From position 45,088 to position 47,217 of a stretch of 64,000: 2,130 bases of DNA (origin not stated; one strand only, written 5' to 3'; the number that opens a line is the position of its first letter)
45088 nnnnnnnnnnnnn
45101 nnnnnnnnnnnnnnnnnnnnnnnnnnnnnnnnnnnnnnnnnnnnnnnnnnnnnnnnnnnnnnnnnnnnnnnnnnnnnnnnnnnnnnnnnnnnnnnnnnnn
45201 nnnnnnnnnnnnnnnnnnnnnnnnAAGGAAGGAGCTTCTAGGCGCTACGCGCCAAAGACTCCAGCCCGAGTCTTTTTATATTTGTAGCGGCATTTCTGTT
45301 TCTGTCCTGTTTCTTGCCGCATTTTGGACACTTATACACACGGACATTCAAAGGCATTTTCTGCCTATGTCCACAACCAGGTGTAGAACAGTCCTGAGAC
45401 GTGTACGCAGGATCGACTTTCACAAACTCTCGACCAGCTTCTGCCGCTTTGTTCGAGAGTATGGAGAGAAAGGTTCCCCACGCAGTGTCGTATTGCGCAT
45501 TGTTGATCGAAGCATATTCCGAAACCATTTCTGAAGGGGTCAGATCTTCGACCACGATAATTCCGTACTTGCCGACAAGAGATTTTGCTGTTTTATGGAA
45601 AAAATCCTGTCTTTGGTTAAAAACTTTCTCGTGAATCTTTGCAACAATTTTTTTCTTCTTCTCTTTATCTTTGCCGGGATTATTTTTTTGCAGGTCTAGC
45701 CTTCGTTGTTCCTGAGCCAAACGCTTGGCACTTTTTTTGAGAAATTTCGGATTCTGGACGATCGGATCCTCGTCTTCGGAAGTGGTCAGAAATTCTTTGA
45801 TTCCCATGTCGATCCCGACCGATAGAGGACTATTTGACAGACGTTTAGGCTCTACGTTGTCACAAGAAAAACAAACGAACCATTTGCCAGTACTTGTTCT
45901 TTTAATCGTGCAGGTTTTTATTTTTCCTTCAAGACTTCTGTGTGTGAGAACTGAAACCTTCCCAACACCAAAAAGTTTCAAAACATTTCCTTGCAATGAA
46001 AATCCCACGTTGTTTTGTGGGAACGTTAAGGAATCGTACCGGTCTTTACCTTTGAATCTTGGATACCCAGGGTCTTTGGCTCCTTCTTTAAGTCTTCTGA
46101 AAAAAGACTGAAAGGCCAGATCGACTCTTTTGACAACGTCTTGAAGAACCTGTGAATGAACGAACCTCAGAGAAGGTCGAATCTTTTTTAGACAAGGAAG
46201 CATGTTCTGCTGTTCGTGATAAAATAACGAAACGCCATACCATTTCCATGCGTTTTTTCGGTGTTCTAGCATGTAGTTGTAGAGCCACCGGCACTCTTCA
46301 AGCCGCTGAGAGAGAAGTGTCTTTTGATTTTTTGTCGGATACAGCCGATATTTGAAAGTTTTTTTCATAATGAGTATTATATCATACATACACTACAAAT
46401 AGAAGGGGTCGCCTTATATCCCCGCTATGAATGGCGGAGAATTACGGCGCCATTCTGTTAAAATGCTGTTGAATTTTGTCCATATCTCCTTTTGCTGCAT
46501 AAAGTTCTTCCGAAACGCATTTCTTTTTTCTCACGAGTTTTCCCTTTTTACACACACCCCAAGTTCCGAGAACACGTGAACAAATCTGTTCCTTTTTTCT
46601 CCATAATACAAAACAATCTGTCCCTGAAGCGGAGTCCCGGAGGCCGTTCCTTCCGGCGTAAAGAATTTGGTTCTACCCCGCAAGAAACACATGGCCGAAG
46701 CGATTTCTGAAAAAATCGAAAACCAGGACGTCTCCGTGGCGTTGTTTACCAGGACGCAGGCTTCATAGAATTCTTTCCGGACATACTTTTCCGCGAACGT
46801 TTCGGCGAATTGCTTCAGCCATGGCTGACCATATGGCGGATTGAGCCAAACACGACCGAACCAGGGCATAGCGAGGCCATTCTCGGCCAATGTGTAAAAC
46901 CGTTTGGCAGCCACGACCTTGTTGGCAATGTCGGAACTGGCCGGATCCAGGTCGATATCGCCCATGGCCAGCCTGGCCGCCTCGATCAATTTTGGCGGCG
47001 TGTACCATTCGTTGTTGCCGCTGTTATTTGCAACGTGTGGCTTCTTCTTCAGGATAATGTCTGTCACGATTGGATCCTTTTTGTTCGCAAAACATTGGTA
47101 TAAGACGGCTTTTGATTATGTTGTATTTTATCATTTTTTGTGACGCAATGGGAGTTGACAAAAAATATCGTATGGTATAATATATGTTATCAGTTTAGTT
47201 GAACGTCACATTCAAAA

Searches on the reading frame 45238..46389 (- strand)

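Call 23: search_protein_families(library=pfam, proteins=[window:45238-46389:-], max_evalue=0.01)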
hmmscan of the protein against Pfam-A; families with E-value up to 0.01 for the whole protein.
window:45238-46389:- (383 aa): 3 families
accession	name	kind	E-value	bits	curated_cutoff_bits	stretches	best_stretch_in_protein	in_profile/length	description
PF07282.18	Cas12f1-like_TNB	-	4.7e-22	78.3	26.3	1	304-371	1-60/60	Cas12f1-like, TNB domain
PF01385.25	OrfB_IS605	-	4.2e-21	75.8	30.5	1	179-289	7-117/120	Probable transposase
PF12323.14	HTH_OrfB_IS605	-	1e-13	51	21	1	8-49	1-43/47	Helix-turn-helix domain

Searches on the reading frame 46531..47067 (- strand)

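Call 81: search_protein_families(library=pfam, proteins=[window:46531-47067:-], max_evalue=0.01)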
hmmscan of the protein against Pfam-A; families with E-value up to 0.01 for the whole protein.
window:46531-47067:- (178 aa): 1 family
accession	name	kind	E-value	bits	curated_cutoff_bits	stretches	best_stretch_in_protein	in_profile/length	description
PF05869.16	Dam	-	9.2e-16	58.4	28.1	1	18-152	9-141/169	DNA N-6-adenine-methyltransferase (Dam)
